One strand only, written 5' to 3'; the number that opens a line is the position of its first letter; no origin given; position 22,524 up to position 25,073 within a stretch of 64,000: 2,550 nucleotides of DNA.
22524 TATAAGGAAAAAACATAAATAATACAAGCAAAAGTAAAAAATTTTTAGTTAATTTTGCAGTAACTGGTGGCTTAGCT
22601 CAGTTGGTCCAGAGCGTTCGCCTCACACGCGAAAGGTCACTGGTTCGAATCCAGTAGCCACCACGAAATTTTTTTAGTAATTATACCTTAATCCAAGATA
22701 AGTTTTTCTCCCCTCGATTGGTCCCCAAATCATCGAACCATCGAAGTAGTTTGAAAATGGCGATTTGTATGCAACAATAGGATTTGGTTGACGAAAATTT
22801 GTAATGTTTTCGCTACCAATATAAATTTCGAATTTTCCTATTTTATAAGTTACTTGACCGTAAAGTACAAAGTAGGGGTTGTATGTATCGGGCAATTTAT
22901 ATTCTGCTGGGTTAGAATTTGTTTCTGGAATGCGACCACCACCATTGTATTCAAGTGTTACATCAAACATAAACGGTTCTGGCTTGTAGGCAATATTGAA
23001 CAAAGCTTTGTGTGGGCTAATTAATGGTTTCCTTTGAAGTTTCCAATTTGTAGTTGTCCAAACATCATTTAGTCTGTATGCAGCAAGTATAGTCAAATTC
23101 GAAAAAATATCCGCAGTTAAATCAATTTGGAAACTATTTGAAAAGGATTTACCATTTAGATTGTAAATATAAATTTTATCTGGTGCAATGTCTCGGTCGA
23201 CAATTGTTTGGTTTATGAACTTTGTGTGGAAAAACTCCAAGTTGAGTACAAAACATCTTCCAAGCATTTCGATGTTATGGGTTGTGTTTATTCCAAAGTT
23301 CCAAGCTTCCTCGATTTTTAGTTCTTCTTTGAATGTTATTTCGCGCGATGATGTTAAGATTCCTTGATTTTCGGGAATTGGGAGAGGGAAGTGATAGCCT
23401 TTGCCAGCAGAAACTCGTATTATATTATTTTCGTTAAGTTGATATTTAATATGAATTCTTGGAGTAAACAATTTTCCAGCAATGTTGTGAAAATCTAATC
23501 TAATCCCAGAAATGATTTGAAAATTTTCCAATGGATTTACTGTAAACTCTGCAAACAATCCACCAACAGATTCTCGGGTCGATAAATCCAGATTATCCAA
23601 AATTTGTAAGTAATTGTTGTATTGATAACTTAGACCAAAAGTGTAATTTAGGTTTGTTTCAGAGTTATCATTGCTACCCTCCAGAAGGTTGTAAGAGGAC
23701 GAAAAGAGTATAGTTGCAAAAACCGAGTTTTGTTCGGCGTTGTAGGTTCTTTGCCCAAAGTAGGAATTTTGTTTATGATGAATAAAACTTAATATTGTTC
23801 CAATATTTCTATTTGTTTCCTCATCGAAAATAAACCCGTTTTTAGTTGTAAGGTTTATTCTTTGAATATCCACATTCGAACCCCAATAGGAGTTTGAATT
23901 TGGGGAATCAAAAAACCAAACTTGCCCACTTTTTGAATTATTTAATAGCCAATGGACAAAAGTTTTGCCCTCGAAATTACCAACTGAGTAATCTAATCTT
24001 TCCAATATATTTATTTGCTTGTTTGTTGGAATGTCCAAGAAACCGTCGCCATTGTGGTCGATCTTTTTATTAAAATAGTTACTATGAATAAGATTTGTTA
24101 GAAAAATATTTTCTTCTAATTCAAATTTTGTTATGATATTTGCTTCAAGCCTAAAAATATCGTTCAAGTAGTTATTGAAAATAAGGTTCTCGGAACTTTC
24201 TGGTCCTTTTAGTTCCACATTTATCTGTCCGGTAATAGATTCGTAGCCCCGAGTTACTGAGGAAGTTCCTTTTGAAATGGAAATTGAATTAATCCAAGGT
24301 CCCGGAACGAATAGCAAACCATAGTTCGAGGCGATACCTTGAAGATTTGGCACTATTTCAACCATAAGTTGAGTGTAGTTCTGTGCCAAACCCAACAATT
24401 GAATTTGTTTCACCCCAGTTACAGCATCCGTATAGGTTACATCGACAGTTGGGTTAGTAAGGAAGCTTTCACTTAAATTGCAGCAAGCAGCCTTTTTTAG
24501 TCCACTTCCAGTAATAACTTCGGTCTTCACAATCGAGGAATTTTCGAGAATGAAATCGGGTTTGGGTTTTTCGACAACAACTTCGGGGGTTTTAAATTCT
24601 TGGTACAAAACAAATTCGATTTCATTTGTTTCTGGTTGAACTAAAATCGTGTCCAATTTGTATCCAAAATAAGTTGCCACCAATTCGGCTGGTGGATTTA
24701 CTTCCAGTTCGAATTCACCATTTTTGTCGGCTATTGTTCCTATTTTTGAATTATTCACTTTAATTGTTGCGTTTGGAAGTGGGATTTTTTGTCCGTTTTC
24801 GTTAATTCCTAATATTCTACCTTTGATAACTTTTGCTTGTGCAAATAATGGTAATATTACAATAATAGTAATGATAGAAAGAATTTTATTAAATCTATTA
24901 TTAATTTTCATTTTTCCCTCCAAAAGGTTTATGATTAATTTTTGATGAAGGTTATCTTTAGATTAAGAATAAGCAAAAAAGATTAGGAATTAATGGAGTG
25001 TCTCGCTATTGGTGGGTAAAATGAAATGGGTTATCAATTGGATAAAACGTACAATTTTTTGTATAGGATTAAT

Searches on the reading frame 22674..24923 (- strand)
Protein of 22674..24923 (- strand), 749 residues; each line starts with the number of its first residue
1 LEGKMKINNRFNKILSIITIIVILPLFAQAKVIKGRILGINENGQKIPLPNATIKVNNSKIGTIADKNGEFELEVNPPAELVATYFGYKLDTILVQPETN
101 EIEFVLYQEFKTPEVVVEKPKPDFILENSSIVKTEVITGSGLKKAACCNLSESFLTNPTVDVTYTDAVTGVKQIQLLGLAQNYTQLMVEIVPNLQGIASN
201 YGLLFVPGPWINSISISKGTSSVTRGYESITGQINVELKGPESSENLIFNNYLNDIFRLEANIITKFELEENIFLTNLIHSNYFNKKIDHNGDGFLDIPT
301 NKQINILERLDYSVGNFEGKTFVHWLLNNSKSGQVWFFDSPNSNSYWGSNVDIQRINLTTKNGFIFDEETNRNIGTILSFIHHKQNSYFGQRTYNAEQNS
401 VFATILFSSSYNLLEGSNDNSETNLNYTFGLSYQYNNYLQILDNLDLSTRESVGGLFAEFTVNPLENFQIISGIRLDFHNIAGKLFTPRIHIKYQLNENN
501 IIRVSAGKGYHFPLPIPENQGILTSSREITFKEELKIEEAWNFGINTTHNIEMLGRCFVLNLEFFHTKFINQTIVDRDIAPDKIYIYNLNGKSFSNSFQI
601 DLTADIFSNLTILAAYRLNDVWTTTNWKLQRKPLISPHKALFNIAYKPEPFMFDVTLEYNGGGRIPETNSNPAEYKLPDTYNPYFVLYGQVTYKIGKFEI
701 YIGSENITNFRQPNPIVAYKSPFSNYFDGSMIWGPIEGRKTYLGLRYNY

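Call 50: search_protein_families(library=ncbifam, proteins=[window:22674-24923:-], max_evalue=0.00001)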
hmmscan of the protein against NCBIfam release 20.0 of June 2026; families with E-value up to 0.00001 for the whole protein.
window:22674-24923:- (749 aa): 1 family
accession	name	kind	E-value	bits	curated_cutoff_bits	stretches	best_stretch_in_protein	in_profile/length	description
TIGR04056.1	OMP_RagA_SusC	subfamily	1.3e-10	40.3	368.25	1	45-112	11-77/981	SusC/RagA family TonB-linked outer membrane protein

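Call 82: search_protein_families(library=pfam, proteins=[window:22674-24923:-], max_evalue=0.001)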
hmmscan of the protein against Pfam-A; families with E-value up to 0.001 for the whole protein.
window:22674-24923:- (749 aa): 3 families
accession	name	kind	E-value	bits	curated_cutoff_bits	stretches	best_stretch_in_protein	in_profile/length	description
PF00593.30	TonB_dep_Rec_b-barrel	-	3.8e-17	63.7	27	1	314-706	21-435/436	TonB dependent receptor-like, beta-barrel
PF13715.12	CarbopepD_reg_2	-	2.7e-10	40.6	32.2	1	41-117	6-88/88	CarboxypepD_reg-like domain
PF13620.12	CarboxypepD_reg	-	4.1e-05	24.3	32.3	1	45-104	10-79/82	Carboxypeptidase regulatory-like domain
